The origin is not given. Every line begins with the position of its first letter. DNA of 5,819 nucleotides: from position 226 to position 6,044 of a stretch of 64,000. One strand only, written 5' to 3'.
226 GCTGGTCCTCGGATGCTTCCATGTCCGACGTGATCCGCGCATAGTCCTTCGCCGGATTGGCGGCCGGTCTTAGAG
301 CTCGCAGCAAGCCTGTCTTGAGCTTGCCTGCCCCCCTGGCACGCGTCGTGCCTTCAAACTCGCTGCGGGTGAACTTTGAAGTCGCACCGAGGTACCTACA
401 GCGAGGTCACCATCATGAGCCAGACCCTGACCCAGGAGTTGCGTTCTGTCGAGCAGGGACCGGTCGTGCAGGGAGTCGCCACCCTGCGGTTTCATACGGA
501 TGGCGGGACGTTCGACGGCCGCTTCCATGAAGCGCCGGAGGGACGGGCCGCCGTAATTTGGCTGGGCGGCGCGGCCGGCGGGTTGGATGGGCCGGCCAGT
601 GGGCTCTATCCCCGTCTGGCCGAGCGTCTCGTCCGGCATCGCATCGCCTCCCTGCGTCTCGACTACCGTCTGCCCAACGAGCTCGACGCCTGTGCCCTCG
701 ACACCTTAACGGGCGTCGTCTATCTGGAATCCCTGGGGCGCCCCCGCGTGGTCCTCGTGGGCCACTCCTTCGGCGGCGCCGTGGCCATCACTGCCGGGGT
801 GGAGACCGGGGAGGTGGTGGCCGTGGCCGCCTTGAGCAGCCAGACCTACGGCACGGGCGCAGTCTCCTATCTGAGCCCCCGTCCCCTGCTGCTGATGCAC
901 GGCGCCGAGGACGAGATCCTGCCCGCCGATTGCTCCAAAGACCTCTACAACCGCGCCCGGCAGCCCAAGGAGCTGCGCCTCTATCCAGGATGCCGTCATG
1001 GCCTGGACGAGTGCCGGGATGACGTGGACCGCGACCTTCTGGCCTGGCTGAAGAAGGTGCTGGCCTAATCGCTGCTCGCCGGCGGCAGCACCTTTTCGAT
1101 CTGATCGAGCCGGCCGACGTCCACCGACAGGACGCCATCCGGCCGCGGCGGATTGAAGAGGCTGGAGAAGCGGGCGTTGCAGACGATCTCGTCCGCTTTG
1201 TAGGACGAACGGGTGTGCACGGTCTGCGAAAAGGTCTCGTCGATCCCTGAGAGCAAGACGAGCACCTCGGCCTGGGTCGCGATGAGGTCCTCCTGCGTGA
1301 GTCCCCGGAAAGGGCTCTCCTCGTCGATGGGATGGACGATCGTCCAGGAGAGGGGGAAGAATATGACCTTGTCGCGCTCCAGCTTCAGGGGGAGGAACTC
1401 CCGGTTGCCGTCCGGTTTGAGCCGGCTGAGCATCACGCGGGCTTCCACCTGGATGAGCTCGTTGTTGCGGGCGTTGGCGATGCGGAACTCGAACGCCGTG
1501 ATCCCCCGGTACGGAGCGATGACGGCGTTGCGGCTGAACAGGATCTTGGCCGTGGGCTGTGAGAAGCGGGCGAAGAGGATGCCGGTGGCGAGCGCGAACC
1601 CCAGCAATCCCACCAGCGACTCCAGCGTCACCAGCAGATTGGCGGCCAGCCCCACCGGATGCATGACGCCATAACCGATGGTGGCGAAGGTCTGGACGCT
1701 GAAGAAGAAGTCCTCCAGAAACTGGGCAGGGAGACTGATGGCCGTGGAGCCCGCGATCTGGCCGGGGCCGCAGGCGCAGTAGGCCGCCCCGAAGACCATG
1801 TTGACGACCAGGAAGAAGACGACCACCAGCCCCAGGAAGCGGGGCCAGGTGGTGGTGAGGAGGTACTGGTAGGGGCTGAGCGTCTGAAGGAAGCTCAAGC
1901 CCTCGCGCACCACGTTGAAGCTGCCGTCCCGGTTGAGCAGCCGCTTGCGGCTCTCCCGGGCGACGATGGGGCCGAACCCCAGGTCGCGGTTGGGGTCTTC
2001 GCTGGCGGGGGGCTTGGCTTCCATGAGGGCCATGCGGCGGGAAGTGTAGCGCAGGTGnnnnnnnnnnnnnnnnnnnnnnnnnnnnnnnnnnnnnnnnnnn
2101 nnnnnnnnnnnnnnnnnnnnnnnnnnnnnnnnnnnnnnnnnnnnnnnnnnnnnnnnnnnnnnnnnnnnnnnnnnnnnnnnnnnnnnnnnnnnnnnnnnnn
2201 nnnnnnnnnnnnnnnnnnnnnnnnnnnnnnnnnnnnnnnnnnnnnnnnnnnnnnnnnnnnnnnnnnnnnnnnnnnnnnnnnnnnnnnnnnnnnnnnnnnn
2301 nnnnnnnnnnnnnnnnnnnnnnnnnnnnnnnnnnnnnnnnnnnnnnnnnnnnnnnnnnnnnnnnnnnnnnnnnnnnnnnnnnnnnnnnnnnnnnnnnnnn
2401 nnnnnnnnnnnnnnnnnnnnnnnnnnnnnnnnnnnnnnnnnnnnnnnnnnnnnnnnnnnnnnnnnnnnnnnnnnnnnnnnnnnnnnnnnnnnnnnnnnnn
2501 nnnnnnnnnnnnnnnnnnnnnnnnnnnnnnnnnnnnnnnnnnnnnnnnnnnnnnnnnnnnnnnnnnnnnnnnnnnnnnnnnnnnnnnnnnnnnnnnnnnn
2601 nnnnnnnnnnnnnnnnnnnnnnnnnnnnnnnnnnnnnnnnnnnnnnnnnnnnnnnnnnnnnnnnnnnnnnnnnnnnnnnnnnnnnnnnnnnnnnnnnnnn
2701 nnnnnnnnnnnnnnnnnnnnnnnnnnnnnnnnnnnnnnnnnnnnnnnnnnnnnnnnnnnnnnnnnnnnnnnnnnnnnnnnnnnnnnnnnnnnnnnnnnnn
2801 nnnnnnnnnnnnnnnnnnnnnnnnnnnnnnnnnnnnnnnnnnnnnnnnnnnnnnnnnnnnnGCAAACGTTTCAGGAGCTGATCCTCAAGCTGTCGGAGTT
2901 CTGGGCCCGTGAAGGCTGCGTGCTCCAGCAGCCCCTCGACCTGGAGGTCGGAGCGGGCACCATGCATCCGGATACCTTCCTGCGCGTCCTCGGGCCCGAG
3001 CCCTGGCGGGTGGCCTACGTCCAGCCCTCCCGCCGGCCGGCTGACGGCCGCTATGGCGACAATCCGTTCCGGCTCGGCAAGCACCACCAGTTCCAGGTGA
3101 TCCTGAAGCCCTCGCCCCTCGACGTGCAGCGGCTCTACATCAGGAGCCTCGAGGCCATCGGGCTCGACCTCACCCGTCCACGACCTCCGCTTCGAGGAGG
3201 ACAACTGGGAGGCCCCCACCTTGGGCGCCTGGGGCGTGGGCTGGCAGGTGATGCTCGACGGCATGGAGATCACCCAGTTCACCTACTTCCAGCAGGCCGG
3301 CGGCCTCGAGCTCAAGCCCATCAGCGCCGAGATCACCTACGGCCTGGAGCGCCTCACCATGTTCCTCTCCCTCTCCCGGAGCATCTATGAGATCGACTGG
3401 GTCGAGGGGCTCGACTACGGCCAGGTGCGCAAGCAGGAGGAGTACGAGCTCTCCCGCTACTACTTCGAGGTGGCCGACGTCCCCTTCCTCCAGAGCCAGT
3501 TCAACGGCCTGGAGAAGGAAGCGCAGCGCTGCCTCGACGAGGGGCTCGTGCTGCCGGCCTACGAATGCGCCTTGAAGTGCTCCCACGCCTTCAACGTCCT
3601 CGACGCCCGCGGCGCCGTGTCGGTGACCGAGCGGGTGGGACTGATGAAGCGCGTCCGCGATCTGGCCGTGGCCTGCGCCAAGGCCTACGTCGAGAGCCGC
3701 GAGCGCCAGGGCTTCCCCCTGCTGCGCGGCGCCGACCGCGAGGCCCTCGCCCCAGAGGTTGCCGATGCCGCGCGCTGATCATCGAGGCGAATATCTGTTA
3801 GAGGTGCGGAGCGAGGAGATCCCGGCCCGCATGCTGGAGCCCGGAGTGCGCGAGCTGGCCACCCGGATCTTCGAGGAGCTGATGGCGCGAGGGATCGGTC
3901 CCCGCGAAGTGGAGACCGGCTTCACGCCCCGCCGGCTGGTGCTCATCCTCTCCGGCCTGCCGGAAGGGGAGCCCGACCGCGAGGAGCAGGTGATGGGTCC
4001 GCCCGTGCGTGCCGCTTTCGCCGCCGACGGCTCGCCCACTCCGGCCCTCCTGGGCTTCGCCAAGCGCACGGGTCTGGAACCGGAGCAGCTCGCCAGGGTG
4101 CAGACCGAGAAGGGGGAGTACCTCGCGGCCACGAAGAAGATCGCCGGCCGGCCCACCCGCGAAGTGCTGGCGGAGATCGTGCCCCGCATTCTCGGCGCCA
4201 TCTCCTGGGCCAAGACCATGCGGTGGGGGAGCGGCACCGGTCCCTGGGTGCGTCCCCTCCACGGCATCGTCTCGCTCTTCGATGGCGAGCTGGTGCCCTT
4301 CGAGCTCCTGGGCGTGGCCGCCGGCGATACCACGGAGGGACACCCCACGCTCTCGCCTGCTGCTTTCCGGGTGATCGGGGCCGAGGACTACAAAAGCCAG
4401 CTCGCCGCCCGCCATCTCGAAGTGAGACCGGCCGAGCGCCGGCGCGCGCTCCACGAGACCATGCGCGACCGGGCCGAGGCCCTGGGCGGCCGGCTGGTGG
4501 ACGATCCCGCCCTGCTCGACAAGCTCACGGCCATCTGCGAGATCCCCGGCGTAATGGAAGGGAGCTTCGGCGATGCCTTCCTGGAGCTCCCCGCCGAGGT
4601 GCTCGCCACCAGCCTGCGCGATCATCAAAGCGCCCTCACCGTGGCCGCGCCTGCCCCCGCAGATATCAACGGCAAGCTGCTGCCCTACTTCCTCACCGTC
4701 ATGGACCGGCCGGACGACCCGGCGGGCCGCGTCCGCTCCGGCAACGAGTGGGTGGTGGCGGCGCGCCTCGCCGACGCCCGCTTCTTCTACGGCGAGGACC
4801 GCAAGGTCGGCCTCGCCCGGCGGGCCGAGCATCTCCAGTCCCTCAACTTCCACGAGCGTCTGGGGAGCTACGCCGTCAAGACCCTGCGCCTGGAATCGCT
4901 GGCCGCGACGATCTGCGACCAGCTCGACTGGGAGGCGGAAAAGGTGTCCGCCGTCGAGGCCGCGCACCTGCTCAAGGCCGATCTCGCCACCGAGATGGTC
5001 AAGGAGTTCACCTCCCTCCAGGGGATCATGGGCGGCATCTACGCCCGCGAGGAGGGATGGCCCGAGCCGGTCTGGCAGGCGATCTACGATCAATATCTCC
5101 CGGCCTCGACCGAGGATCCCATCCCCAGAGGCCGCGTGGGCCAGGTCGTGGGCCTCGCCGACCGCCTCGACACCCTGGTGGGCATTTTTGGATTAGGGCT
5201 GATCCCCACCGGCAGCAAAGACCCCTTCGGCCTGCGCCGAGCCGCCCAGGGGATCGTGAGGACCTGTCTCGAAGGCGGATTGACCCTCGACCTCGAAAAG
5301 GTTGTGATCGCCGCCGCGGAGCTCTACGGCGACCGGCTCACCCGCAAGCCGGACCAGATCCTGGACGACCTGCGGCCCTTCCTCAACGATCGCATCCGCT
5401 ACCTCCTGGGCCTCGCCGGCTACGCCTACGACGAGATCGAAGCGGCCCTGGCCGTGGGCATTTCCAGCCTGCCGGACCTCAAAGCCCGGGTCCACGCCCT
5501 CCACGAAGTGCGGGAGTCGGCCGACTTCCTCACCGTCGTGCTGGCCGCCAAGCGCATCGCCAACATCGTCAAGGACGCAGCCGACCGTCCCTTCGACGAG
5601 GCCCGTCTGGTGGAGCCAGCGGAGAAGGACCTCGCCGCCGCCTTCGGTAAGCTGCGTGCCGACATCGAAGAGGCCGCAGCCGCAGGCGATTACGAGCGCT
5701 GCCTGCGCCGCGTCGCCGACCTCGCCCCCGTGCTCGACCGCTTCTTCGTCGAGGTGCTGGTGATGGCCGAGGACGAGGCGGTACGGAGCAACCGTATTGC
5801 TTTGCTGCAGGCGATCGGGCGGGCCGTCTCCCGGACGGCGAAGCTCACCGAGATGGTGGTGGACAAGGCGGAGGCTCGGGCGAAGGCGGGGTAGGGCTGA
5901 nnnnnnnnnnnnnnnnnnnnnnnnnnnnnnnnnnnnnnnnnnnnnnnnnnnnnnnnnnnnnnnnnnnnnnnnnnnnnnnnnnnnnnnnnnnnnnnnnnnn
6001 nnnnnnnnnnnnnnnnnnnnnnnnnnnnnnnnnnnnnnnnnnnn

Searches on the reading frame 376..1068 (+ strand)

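Call 47: search_protein_families(library=pfam, proteins=[window:376-1068:+], max_evalue=0.001)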
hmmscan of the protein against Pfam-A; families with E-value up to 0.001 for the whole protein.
window:376-1068:+ (230 aa): 7 families
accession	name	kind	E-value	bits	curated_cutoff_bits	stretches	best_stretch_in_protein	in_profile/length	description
PF12146.15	Hydrolase_4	-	1.5e-12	47.8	27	1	170-210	193-234/239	Serine aminopeptidase, S33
PF12697.13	Abhydrolase_6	-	1.3e-06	29.7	26.3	1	80-175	19-117/217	Alpha/beta hydrolase family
PF00561.26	Abhydrolase_1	-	2.3e-05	24.6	25.8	0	117-143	63-89/245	alpha/beta hydrolase fold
PF00326.27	Peptidase_S9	-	6.5e-05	23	22.6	0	167-229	143-210/213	Prolyl oligopeptidase family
PF01738.24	DLH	-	6.6e-05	23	21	1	114-213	85-191/217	Dienelactone hydrolase family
PF02230.22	Abhydrolase_2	-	0.00072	19.9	23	0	119-208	101-199/217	Phospholipase/Carboxylesterase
PF20434.5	BD-FAE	-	0.00075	19.5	26.8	0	169-192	190-213/215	BD-FAE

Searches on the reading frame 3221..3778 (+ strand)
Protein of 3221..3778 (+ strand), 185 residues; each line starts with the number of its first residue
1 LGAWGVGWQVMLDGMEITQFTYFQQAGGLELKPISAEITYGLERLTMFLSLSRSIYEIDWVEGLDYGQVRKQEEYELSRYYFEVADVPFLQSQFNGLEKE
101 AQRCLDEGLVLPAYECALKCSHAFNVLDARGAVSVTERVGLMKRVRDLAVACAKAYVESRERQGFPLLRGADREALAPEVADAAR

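Call 47: search_protein_families(library=pfam, proteins=[window:3221-3778:+], max_evalue=0.001)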
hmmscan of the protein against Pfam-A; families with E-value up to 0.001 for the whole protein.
window:3221-3778:+ (185 aa): 1 family
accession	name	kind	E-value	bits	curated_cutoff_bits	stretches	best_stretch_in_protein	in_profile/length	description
PF02091.20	tRNA-synt_2e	-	3e-67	227.2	27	1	1-161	118-278/278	Glycyl-tRNA synthetase alpha subunit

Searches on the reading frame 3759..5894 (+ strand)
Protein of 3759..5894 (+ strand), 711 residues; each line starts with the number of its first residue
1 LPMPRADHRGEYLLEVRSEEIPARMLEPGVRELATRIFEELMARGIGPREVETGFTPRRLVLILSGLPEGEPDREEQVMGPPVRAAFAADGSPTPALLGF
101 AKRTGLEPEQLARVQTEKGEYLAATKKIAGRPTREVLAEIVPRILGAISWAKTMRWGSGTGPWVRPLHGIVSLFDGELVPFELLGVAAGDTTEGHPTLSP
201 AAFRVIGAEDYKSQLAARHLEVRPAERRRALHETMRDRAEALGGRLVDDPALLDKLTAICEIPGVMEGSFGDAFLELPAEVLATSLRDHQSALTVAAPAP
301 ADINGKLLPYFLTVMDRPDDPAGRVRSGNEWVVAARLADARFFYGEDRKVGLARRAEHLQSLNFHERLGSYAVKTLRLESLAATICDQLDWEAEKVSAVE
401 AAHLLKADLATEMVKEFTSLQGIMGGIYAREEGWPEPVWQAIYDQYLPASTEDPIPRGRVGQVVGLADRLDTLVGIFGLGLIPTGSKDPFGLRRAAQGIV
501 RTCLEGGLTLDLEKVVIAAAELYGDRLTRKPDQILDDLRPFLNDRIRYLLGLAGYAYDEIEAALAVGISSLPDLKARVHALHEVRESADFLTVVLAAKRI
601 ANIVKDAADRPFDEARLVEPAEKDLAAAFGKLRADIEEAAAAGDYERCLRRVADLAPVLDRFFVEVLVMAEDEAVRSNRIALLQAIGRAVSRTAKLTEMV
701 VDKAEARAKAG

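Call 10: search_protein_families(library=pfam, proteins=[window:3759-5894:+], max_evalue=0.01)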
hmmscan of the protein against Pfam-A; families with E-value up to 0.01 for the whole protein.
window:3759-5894:+ (711 aa): 2 families
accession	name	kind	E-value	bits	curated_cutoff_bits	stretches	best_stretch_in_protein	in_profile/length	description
PF02092.22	tRNA_synt_2f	-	7.9e-174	579.9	29.2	1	12-564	1-535/536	Glycyl-tRNA synthetase beta subunit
PF05746.21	DALR_1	-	3.1e-10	40.6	22.3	1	596-693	4-105/117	DALR anticodon binding domain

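Call 70: find_homologous_proteins(query=window:3759-5894:+, max_evalue=1e-150)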
Query window:3759-5894:+ (711 aa): 1049 proteins with E <= 1e-150 among 8000 candidates; the best 120 are listed.
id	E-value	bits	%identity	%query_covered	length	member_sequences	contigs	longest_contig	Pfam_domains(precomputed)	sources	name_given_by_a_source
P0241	0.0e+0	1554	100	100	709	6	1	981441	PF02092.23,PF05746.22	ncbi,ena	-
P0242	0.0e+0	1370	88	100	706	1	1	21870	PF02092.23,PF05746.22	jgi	jgi:glycyl-tRNA synthetase beta chain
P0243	0.0e+0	1366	88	99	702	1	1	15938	PF02092.23,PF05746.22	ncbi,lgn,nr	ncbi:MAG TPA: glycine--tRNA ligase subunit beta [Thermoanaerobaculia bacterium]|nr:glycine--tRNA lig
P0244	0.0e+0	1365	88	100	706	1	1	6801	PF02092.23,PF05746.22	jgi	jgi:glycyl-tRNA synthetase beta chain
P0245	0.0e+0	1362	89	99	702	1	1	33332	PF02092.23,PF05746.22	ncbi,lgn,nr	ncbi:MAG TPA: glycine--tRNA ligase subunit beta [Thermoanaerobaculia bacterium]|nr:glycine--tRNA lig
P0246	0.0e+0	1361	88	99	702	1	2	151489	PF02092.23,PF05746.22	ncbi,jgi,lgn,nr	ncbi:MAG: glycine--tRNA ligase subunit beta [Acidobacteria bacterium]|nr:glycine--tRNA ligase subuni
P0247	0.0e+0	1360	87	99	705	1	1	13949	PF02092.23,PF05746.22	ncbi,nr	ncbi:MAG TPA: glycine--tRNA ligase subunit beta [Thermoanaerobaculia bacterium]|nr:glycine--tRNA lig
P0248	0.0e+0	1357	89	98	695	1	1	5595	PF02092.23,PF05746.22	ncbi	-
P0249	0.0e+0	1353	89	99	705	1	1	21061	PF02092.23,PF05746.22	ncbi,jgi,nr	ncbi:MAG TPA: glycine--tRNA ligase subunit beta [Thermoanaerobaculia bacterium]|jgi:glycyl-tRNA synt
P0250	0.0e+0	1351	88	99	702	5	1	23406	PF02092.23,PF05746.22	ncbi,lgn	ncbi:MAG: glycine--tRNA ligase subunit beta [Thermoanaerobaculia bacterium]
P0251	0.0e+0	1349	87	99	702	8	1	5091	PF02092.23,PF05746.22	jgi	jgi:glycyl-tRNA synthetase beta chain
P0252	0.0e+0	1343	87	99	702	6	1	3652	PF02092.23,PF05746.22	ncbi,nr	ncbi:MAG TPA: glycine--tRNA ligase subunit beta [Thermoanaerobaculia bacterium]|nr:glycine--tRNA lig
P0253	0.0e+0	1330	86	99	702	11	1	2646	PF02092.23,PF05746.22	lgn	-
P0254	0.0e+0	1286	84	99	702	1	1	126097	PF02092.23,PF05746.22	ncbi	ncbi:MAG TPA: glycine--tRNA ligase subunit beta [Thermoanaerobaculia bacterium]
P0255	0.0e+0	1280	83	99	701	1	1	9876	PF02092.23,PF05746.22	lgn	-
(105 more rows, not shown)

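Call 71: find_encoding_contigs(protein=P0242, flank=6000, max_places=5)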
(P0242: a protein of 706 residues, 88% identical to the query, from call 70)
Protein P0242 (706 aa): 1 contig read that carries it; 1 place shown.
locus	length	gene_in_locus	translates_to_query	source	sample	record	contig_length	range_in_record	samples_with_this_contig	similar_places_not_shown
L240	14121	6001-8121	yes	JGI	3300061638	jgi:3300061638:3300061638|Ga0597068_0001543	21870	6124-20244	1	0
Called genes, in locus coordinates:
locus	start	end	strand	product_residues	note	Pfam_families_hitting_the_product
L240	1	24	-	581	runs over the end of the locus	PF00078:RVT_1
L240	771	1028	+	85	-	PF03693:ParD_antitoxin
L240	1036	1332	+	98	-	PF05016:ParE_toxin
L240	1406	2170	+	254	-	PF13796:Sensor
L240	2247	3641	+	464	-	PF07228:SpoIIE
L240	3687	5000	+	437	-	PF07228:SpoIIE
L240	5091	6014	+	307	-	PF02091:tRNA-synt_2e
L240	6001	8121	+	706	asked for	PF02092:tRNA_synt_2f, PF05746:DALR_1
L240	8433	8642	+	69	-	PF09957:VapB_antitoxin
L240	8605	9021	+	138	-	-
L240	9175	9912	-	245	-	PF00702:Hydrolase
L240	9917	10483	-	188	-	PF03079:ARD, PF00190:Cupin_1 (faint), PF07883:Cupin_2 (weak)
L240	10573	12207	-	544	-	PF00989:PAS, PF08448:PAS_4, PF13426:PAS_9 (weak), PF00512:HisKA, PF02518:HATPase_c, PF00072:Response_reg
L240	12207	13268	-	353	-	PF01717:Meth_synt_2 (weak)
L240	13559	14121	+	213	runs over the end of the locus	PF00596:Aldolase_II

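Call 72: find_encoding_contigs(protein=P0245, flank=6000, max_places=5)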
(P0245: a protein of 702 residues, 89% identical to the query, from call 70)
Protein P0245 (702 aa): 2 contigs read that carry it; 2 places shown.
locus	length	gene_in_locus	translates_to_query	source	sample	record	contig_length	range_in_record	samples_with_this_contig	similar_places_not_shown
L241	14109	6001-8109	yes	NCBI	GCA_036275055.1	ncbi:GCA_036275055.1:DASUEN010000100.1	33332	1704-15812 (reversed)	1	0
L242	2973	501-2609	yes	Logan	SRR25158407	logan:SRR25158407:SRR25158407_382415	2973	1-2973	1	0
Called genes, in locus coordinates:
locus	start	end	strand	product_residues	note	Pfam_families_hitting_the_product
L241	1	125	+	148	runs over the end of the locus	PF02130:YbeY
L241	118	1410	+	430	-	PF01595:CNNM, PF00571:CBS, PF03471:CorC_HlyC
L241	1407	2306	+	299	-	PF00009:GTP_EFTU, PF00350:Dynamin_N (faint), PF01926:MMR_HSR1, PF02421:FeoB_N, PF03193:RsgA_GTPase (faint), PF07650:KH_2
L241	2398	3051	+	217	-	PF12146:Hydrolase_4 (faint), PF12697:Abhydrolase_6 (weak)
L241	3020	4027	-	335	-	PF07885:Ion_trans_2, PF17655:IRK_C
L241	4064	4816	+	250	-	PF11967:RecO_N, PF02565:RecO_C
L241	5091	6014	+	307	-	PF02091:tRNA-synt_2e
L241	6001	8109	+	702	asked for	PF02092:tRNA_synt_2f, PF05746:DALR_1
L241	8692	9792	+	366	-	-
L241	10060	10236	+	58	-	-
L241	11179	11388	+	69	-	PF09957:VapB_antitoxin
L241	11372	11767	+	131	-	PF01850:PIN (weak)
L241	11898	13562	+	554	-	PF07730:HisKA_3, PF02518:HATPase_c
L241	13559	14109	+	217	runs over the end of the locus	PF00072:Response_reg, PF00196:GerE, PF04545:Sigma70_r4 (weak)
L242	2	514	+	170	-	?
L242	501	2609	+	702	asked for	PF02092:tRNA_synt_2f, PF05746:DALR_1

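Call 97: list_cluster_members(proteins=[P0241, P0001])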
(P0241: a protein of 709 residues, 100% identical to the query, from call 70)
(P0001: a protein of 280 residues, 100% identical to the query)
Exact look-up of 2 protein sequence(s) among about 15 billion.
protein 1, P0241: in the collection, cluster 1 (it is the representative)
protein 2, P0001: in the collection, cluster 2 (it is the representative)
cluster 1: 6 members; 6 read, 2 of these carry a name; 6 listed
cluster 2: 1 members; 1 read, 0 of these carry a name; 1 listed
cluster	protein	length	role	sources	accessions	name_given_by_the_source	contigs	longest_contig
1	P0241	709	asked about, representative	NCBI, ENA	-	-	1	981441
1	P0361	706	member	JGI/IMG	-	glycyl-tRNA synthetase beta chain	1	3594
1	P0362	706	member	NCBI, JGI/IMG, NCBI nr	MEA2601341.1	MAG: glycyl-tRNA synthetase beta chain [Acidobacteriota bacterium] | glycyl-tRNA synthetase beta chain | glycyl-tRNA synthetase beta chain [Acidobacteriota bacterium]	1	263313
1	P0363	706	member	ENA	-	-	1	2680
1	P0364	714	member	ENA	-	-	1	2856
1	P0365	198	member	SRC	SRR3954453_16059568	-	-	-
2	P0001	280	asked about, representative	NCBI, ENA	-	-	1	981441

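Call 100: search_protein_families(library=pfam, proteins=[L241:8692-9792:+, L241:10060-10236:+, L240:8605-9021:+], max_evalue=0.01)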
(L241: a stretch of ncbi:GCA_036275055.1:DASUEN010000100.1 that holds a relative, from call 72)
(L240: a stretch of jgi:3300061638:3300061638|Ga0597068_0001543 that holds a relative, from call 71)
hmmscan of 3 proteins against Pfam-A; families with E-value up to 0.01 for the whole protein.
L241:8692-9792:+ (366 aa): 18 families
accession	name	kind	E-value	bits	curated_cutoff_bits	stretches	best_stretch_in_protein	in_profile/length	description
PF13424.12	TPR_12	-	6.3e-54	180.5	30.1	7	70-133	5-70/77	Tetratricopeptide repeat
PF13176.12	TPR_7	-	1.7e-45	149.6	27.9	6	71-104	2-35/36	Tetratricopeptide repeat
PF13181.12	TPR_8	-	3.9e-24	83.1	25.7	2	72-100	5-33/34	Tetratricopeptide repeat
PF00515.34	TPR_1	-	3.6e-23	80.8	27.8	4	71-93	4-26/34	Tetratricopeptide repeat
PF10579.15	Rapsyn_N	-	3.7e-19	69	23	2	217-263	32-78/80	Rapsyn N-terminal myristoylation and linker region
PF07719.23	TPR_2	-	1.4e-17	62.8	27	0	73-93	6-26/34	Tetratricopeptide repeat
PF13374.12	TPR_10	-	3.3e-17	62.3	27.5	1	150-180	4-34/42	Tetratricopeptide repeat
PF13174.12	TPR_6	-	2.4e-12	47.1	26.3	0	234-253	6-25/33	Tetratricopeptide repeat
PF13432.12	TPR_16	-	3.1e-12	47.1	32.7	3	234-293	3-55/65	Tetratricopeptide repeat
PF13428.12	TPR_14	-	1.2e-10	41.4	23.5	0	153-176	6-29/44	Tetratricopeptide repeat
PF17874.7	TPR_MalT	-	6.8e-08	32.6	45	0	156-264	9-116/336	MalT-like TPR region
PF07721.20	TPR_4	-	2.5e-07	31.1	27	0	110-133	3-26/26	Tetratricopeptide repeat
PF13431.12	TPR_17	-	6.1e-07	29.7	24.4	0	71-89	16-34/34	Tetratricopeptide repeat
PF01535.26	PPR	-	4.5e-05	23.8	25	0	157-173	9-25/31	PPR repeat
PF14559.12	TPR_19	-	0.00091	19.9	25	0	242-295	5-51/68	Tetratricopeptide repeat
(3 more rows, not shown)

L241:10060-10236:+ (58 aa): 2 families
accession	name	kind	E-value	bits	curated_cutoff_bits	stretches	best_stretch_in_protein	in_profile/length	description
PF08843.17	AbiEii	-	0.0014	19.1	22.5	1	24-56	7-41/238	Nucleotidyl transferase AbiEii toxin, Type IV TA system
PF19502.5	DUF6036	-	0.002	18.4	23.6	1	26-56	16-47/164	Nucleotidyltransferase of unknown function (DUF6036)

L240:8605-9021:+ (138 aa): 1 family
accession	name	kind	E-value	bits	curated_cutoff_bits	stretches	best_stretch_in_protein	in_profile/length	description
PF01850.27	PIN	-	0.0001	23.3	23.6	1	10-66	1-59/120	PIN domain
